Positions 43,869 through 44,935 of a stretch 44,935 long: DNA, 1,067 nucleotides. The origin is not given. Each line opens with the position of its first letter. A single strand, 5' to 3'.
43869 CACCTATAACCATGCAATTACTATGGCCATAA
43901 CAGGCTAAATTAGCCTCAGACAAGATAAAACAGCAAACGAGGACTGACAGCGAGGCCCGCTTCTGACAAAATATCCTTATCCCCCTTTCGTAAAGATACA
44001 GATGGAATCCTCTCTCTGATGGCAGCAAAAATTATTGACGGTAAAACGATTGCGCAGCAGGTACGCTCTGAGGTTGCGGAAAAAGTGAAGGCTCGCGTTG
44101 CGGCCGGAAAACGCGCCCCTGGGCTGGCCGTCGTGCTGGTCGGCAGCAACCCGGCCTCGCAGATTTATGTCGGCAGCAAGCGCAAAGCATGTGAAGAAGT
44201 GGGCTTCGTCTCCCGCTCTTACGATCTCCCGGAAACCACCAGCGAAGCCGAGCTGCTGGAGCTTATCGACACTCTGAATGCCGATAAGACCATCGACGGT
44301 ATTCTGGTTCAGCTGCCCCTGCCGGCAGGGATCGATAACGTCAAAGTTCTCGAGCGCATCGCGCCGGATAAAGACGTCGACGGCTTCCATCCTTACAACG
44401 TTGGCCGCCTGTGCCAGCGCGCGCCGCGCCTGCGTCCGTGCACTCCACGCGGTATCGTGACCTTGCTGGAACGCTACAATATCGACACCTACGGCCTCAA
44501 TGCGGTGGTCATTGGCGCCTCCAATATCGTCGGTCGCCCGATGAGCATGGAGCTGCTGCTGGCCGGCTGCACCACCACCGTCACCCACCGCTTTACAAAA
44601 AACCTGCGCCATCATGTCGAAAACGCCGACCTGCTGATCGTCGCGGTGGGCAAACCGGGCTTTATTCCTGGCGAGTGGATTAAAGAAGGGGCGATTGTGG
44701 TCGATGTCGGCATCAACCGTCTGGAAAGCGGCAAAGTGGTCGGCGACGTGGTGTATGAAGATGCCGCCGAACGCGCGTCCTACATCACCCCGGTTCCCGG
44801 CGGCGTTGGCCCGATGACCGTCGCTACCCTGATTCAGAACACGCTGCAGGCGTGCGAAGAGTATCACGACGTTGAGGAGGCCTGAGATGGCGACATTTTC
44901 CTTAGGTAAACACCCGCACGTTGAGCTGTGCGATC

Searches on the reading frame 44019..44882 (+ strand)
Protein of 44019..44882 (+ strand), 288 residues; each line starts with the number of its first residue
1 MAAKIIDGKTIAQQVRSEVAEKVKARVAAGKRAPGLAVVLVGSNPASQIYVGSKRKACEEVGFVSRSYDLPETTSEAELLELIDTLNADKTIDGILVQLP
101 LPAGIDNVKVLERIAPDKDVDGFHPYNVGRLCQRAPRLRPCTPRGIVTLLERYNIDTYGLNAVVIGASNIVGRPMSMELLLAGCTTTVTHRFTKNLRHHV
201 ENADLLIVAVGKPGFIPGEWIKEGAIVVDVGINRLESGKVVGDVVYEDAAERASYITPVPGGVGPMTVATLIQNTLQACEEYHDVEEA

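Call 104: find_encoding_contigs(protein=window:44019-44882:+, flank=6000, max_places=10)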
Protein window:44019-44882:+ (288 aa): 235 contigs read that carry it; 10 places shown.
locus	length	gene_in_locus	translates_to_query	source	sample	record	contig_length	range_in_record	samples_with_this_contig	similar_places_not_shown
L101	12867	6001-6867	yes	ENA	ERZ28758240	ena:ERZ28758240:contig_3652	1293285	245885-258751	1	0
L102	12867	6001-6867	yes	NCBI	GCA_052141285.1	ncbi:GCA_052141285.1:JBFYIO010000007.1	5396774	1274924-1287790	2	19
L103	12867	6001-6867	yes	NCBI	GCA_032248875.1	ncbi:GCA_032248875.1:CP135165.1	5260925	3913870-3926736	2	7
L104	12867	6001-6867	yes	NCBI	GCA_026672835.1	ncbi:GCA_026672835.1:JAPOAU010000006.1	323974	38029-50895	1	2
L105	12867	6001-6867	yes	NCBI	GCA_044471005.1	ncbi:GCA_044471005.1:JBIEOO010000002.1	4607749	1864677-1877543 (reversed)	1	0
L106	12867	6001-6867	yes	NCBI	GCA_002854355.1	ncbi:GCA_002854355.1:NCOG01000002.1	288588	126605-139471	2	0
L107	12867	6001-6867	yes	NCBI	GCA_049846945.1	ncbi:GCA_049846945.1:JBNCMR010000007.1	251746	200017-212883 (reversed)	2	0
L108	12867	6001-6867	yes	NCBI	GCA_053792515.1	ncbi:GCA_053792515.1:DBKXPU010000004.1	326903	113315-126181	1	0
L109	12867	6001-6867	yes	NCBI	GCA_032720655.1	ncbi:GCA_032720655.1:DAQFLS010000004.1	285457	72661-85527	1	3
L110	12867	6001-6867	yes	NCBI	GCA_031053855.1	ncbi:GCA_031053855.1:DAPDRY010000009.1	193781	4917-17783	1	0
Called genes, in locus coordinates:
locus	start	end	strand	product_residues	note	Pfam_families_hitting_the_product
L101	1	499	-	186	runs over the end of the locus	PF00419:Fimbrial, PF16970:FimA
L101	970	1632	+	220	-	PF00196:GerE (weak)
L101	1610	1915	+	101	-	-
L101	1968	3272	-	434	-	PF00285:Citrate_synt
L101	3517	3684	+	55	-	-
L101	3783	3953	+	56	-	-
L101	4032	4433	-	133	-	PF00576:Transthyretin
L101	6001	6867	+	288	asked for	PF00763:THF_DHG_CYH, PF02882:THF_DHG_CYH_C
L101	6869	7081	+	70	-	PF13275:S4_2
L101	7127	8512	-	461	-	PF01406:tRNA-synt_1e, PF09334:tRNA-synt_1g (weak), PF00133:tRNA-synt_1 (weak), PF01921:tRNA-synt_1f (weak), PF09334:tRNA-synt_1g (weak), PF09190:DALR_2, PF23493:CysS_C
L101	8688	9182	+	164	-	PF00160:Pro_isomerase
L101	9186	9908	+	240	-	PF00149:Metallophos, PF12850:Metallophos_2 (faint)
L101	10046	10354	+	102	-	-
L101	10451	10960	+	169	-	PF00731:AIRC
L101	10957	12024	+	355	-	PF22660:RS_preATP-grasp-like (weak), PF02222:ATP-grasp, PF17769:PurK_C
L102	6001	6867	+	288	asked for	PF00763:THF_DHG_CYH, PF02882:THF_DHG_CYH_C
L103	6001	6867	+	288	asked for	PF00763:THF_DHG_CYH, PF02882:THF_DHG_CYH_C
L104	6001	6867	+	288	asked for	PF00763:THF_DHG_CYH, PF02882:THF_DHG_CYH_C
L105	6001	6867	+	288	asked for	PF00763:THF_DHG_CYH, PF02882:THF_DHG_CYH_C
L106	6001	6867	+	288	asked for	PF00763:THF_DHG_CYH, PF02882:THF_DHG_CYH_C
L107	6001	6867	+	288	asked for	PF00763:THF_DHG_CYH, PF02882:THF_DHG_CYH_C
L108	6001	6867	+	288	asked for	PF00763:THF_DHG_CYH, PF02882:THF_DHG_CYH_C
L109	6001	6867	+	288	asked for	PF00763:THF_DHG_CYH, PF02882:THF_DHG_CYH_C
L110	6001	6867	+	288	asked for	PF00763:THF_DHG_CYH, PF02882:THF_DHG_CYH_C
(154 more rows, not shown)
